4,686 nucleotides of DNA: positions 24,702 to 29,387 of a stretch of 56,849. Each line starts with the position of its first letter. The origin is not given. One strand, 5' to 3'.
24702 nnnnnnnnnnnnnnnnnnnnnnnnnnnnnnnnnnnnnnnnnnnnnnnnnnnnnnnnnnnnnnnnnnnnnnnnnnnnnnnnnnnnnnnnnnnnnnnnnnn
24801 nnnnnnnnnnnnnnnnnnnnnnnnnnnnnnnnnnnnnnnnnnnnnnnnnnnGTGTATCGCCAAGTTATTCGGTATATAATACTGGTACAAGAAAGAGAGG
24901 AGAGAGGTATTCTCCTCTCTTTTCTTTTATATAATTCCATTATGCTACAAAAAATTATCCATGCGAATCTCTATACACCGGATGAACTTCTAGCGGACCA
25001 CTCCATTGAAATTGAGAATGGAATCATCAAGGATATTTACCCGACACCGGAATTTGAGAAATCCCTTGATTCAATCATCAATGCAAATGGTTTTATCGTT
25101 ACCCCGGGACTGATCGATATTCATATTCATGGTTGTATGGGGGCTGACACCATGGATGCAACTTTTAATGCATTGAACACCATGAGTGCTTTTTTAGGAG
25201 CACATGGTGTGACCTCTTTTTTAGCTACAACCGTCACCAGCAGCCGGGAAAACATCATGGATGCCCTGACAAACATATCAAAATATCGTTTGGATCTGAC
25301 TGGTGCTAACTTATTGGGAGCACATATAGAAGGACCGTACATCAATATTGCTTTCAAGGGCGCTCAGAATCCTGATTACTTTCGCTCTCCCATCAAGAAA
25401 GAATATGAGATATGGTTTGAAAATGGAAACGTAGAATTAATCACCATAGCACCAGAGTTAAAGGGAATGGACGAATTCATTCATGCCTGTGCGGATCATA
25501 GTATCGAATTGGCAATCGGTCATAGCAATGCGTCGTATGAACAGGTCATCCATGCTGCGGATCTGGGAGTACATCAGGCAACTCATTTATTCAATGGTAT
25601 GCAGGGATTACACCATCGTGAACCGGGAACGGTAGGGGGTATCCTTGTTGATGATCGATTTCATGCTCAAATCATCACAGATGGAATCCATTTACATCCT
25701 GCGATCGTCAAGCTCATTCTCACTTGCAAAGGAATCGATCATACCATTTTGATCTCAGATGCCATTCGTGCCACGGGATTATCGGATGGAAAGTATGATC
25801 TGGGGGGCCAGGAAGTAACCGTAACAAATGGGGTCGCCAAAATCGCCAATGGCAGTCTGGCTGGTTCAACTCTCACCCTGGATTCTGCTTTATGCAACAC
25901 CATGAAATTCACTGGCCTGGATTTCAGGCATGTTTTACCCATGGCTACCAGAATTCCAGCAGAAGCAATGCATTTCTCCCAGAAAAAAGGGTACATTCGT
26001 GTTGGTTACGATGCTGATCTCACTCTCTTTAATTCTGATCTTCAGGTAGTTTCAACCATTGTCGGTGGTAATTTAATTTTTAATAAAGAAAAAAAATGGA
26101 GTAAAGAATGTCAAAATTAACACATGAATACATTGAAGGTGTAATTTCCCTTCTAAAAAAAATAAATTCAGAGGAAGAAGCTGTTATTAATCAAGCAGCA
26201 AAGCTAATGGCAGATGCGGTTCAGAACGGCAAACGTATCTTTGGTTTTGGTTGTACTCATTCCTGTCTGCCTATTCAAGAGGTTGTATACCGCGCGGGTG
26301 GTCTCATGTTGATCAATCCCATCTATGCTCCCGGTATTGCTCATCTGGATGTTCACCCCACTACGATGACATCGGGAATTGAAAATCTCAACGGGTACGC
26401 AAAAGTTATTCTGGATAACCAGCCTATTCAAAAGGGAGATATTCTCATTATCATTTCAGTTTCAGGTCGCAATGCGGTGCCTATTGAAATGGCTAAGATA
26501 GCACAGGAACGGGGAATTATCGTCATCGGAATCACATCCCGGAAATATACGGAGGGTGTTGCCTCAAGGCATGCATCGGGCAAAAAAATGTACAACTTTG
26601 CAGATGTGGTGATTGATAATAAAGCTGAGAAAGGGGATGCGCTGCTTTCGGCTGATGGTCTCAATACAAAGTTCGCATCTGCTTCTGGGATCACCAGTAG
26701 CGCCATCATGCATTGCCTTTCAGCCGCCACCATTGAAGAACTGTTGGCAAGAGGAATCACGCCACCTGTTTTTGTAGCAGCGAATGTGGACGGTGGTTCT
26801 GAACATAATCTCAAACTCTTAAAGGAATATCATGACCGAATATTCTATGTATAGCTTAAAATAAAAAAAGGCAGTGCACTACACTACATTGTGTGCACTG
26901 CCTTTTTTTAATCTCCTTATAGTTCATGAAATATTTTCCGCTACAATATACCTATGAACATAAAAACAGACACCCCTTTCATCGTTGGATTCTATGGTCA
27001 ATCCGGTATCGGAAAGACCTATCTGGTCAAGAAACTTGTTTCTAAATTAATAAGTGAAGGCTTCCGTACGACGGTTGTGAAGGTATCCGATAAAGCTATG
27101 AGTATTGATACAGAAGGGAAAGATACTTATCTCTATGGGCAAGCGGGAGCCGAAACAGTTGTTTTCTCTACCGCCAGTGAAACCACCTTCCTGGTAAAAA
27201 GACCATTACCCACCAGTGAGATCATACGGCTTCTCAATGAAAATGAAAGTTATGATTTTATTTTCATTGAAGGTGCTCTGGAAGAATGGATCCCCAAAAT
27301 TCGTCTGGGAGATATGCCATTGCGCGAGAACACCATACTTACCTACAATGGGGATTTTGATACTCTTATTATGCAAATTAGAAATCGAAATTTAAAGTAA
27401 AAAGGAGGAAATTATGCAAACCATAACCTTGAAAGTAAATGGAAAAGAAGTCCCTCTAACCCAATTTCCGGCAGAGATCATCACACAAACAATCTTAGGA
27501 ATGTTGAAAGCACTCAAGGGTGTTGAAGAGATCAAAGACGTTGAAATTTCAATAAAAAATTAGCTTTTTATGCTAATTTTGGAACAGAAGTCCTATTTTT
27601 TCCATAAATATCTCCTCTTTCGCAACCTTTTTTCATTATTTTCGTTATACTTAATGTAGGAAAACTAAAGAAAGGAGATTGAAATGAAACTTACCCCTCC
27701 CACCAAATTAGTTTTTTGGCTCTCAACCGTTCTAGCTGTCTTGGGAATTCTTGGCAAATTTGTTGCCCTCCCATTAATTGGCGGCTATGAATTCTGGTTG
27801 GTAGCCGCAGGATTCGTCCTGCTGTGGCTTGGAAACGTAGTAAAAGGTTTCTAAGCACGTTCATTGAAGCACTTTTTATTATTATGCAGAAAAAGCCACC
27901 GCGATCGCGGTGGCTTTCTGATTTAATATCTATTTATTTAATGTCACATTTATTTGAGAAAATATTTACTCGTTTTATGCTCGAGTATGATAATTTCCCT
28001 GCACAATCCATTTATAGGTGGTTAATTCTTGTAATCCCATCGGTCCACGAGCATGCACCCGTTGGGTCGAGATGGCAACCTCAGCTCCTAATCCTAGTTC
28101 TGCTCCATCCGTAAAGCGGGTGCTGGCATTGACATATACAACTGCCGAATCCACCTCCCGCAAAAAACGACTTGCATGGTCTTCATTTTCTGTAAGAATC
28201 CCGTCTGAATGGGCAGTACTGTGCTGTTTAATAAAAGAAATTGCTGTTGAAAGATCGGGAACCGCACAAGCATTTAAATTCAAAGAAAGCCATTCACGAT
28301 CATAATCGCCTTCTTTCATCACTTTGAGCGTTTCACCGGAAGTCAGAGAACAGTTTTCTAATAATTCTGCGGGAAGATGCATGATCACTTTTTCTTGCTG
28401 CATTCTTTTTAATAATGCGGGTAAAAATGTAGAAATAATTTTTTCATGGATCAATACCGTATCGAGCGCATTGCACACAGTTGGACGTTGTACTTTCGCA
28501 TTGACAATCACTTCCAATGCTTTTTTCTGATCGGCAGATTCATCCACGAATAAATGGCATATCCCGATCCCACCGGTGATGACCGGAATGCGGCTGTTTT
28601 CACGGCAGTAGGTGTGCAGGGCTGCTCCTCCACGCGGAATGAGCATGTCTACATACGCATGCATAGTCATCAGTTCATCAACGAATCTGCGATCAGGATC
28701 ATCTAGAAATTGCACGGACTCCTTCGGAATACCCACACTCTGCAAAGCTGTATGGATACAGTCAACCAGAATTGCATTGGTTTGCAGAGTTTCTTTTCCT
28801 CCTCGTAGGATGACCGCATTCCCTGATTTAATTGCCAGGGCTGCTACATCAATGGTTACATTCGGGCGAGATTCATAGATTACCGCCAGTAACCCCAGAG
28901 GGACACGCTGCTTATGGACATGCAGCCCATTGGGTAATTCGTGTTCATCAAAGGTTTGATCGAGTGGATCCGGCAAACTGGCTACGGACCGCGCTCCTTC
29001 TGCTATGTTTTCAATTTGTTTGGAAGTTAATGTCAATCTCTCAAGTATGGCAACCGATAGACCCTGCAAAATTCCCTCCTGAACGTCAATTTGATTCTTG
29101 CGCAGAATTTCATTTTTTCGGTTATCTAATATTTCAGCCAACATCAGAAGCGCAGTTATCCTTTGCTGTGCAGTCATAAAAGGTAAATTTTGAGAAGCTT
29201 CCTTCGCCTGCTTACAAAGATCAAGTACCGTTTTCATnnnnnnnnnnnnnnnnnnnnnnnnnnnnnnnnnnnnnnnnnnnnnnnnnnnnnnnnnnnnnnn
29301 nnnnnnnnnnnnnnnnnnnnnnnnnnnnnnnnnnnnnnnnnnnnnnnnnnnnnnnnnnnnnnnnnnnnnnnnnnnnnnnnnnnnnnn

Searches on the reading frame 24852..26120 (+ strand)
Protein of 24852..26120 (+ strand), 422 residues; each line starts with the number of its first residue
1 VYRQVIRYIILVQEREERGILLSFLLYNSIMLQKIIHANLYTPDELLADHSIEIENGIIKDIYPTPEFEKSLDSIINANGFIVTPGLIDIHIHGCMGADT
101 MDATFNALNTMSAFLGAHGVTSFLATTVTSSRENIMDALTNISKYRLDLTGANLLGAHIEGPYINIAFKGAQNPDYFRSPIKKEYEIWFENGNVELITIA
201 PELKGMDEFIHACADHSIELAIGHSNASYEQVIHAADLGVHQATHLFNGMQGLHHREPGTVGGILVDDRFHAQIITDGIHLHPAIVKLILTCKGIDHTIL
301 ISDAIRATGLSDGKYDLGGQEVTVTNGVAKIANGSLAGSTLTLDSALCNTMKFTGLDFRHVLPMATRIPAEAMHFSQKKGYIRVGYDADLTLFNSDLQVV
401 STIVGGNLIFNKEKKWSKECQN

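Call 12: search_protein_families(library=pfam, proteins=[window:24852-26120:+], max_evalue=0.001)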
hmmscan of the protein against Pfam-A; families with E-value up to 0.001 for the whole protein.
window:24852-26120:+ (422 aa): 3 families
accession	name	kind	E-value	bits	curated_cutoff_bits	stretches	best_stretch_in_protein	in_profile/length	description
PF01979.26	Amidohydro_1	-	7.4e-25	88.4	25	1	82-408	1-344/345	Amidohydrolase family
PF07969.17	Amidohydro_3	-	2.1e-13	51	29.7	1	355-400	406-451/472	Amidohydrolase family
PF22643.2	NagA_N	-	8.2e-05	23.1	27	1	36-72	5-41/51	NagA composite domain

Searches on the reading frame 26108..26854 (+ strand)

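Call 12: search_protein_families(library=pfam, proteins=[window:26108-26854:+], max_evalue=0.001)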
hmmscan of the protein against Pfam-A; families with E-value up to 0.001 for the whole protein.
window:26108-26854:+ (248 aa): 3 families
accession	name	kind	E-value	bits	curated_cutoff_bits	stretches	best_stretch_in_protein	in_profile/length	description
PF13580.11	SIS_2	-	1.2e-42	145.6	27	1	7-144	1-138/138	SIS domain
PF10740.15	DUF2529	-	5.1e-10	39.6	22.3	1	72-210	41-167/169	Domain of unknown function (DUF2529)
PF01380.27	SIS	-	5.8e-05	23.3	25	1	105-146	49-90/131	SIS domain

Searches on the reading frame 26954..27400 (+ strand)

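Call 12: search_protein_families(library=pfam, proteins=[window:26954-27400:+], max_evalue=0.001)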
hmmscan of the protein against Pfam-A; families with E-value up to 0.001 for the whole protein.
window:26954-27400:+ (148 aa): 2 families
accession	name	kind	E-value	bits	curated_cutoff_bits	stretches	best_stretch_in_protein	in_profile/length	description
PF03205.20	MobB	-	1.7e-22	80.2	26.6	1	10-121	1-112/133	Molybdopterin guanine dinucleotide synthesis protein B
PF06309.17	Torsin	-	0.0005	20.6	27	1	4-44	49-89/127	Torsin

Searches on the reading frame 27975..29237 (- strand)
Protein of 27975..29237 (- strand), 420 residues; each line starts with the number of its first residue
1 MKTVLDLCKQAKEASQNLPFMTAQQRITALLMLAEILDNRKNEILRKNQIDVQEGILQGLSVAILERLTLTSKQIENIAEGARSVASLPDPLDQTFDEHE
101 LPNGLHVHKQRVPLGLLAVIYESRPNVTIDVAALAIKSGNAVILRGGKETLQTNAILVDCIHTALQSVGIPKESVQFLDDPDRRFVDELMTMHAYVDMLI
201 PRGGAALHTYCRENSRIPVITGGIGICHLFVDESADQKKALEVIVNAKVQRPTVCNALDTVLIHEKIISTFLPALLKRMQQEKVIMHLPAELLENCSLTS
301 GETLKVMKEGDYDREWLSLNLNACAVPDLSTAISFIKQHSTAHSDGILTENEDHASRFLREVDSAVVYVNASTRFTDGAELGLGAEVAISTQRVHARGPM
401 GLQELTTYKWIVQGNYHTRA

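Call 12: search_protein_families(library=pfam, proteins=[window:27975-29237:-], max_evalue=0.001)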
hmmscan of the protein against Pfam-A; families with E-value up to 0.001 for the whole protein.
window:27975-29237:- (420 aa): 1 family
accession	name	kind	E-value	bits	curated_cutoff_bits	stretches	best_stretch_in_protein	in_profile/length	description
PF00171.27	Aldedh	-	2.8e-21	76.1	23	1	4-284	31-298/461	Aldehyde dehydrogenase family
